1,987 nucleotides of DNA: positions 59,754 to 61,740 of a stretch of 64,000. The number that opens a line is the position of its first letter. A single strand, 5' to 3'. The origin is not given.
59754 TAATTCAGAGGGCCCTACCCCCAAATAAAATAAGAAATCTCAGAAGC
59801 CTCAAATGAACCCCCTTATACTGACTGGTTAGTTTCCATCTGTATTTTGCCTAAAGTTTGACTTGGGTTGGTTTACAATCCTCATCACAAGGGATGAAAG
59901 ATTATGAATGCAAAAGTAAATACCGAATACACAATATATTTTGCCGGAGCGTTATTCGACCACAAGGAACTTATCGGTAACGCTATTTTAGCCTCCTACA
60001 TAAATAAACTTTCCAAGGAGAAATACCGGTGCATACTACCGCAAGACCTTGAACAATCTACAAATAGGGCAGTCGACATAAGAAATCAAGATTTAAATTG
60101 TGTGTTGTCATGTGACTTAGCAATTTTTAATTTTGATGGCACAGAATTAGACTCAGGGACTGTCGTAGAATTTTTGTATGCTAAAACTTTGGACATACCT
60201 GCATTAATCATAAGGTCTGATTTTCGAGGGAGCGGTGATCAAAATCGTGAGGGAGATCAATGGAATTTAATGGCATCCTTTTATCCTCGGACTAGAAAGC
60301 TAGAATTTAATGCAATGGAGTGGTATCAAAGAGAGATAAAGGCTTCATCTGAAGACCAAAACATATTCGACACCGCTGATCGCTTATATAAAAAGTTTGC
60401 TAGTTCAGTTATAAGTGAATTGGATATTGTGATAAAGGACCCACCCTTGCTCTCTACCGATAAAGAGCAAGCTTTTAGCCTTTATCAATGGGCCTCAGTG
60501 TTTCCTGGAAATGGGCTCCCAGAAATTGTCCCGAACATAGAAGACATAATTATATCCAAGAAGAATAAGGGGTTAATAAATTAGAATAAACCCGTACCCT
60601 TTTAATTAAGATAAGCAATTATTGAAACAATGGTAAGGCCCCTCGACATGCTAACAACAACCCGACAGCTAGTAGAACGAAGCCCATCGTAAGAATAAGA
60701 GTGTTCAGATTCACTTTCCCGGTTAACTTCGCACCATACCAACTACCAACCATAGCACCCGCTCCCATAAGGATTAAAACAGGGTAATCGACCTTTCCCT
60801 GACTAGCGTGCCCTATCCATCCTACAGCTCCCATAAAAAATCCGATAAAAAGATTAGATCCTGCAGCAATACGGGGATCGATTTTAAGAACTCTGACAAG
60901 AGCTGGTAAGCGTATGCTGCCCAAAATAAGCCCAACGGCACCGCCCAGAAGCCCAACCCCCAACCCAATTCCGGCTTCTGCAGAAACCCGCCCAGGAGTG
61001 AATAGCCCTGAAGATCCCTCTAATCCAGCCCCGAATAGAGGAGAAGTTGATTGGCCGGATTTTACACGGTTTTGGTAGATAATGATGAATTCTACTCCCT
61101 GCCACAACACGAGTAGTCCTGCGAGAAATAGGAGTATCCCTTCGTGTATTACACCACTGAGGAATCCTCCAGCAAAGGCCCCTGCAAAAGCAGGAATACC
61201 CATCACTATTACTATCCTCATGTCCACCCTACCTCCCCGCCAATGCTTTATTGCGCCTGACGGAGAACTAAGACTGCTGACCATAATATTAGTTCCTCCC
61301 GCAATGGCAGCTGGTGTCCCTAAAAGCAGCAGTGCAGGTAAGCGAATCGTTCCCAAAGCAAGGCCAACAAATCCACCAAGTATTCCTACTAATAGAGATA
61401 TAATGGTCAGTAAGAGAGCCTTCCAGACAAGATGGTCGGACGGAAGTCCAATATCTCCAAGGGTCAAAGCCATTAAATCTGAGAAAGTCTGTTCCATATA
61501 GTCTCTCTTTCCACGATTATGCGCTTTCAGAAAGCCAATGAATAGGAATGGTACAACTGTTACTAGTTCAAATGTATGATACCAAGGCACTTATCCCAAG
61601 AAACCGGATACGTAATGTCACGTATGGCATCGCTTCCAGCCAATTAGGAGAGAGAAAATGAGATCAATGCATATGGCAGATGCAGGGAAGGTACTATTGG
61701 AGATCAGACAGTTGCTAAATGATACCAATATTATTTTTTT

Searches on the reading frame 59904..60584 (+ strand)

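Call 30: search_protein_families(library=pfam, proteins=[window:59904-60584:+], max_evalue=0.0001)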
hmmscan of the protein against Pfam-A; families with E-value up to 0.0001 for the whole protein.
window:59904-60584:+ (226 aa): 1 family
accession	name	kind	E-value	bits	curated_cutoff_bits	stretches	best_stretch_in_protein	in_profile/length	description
PF05014.21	Nuc_deoxyrib_tr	-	7.7e-12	45.8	28.8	1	11-123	1-117/117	Nucleoside 2-deoxyribosyltransferase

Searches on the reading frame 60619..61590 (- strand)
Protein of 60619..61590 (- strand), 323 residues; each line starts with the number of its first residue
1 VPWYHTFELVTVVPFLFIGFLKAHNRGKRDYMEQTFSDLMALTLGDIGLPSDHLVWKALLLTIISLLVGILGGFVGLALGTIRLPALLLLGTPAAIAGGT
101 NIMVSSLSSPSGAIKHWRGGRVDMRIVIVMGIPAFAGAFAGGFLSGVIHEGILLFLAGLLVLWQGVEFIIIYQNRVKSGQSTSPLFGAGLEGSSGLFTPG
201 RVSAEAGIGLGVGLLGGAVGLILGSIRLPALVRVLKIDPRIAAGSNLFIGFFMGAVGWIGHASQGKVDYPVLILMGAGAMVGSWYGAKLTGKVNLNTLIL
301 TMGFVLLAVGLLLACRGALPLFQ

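Call 30: search_protein_families(library=pfam, proteins=[window:60619-61590:-], max_evalue=0.0001)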
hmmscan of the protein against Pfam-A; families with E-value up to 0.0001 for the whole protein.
window:60619-61590:- (323 aa): 1 family
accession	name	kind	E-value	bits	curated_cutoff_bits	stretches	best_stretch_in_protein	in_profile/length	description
PF01925.25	TauE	-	1.6e-37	129.9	32.6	1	62-312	2-236/237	Sulfite exporter TauE/SafE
